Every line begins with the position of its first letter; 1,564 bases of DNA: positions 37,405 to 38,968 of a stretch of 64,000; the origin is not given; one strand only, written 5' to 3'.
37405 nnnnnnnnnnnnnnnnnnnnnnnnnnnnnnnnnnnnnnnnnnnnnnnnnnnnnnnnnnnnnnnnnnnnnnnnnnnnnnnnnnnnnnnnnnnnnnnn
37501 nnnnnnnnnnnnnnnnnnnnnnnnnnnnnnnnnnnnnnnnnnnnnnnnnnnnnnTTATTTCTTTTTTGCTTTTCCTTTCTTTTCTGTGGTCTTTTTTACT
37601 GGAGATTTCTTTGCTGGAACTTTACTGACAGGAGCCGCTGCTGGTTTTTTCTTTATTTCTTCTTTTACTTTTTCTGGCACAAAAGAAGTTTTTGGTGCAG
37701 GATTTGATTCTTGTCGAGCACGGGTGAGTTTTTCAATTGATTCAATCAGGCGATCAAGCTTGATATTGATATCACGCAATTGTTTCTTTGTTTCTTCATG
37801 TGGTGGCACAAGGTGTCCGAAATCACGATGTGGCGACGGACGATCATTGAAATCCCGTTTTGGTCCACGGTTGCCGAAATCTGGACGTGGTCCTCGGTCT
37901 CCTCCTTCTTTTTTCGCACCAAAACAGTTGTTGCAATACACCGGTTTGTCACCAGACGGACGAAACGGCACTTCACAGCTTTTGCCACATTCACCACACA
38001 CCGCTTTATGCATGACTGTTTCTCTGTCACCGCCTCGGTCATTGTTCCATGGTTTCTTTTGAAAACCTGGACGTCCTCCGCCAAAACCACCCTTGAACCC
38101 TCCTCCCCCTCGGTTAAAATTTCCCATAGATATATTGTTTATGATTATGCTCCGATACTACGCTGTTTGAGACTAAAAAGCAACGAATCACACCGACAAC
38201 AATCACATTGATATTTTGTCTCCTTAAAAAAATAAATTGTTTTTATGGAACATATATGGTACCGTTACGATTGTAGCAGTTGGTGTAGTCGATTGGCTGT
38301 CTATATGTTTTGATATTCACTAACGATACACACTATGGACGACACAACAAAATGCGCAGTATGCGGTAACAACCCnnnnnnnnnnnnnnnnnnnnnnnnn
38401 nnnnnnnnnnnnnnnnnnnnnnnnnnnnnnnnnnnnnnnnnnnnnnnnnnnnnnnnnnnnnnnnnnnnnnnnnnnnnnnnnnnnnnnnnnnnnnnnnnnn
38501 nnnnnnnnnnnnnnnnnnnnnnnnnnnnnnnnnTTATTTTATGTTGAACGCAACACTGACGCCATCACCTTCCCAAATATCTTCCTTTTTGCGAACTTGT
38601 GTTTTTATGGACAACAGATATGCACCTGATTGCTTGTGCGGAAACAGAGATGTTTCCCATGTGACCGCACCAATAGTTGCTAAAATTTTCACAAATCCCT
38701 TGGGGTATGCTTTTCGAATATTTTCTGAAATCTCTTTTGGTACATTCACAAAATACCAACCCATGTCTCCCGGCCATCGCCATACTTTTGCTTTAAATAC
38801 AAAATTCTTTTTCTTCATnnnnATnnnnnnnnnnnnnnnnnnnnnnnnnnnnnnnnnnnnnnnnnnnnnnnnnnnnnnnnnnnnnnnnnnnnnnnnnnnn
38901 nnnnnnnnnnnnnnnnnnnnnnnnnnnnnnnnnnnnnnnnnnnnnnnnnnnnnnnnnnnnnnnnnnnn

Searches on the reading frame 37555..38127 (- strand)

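Call 27: search_protein_families(library=ncbifam, proteins=[window:37555-38127:-], max_evalue=0.01)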
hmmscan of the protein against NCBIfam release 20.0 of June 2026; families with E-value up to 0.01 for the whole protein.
window:37555-38127:- (190 aa): 1 family
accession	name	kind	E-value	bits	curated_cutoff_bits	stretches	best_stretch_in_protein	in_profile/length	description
TIGR04272.1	cxxc_cxxc_Mbark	domain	4.3e-16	58.3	36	1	39-73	3-37/37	CxxC-x17-CxxC domain-containing protein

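Call 56: search_protein_families(library=pfam, proteins=[window:37555-38127:-], max_evalue=0.001)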
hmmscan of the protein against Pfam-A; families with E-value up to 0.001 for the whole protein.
window:37555-38127:- (190 aa): 1 family
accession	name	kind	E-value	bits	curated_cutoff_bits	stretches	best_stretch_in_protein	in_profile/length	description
PF23477.1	zf_Tbcl_2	-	1.9e-16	59.9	27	1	39-73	3-37/37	Probable treble clef zinc finger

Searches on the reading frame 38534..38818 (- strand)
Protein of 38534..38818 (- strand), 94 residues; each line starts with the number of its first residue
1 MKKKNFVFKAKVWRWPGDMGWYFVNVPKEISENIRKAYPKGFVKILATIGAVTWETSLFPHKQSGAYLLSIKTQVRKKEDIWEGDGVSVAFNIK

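Call 8: search_protein_families(library=pfam, proteins=[window:38534-38818:-], max_evalue=0.01)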
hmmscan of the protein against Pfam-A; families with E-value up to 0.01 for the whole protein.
window:38534-38818:- (94 aa): 1 family
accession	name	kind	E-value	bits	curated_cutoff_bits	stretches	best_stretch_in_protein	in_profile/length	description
PF08922.17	DUF1905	-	4.9e-24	84.7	24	1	8-89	1-79/81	Domain of unknown function (DUF1905)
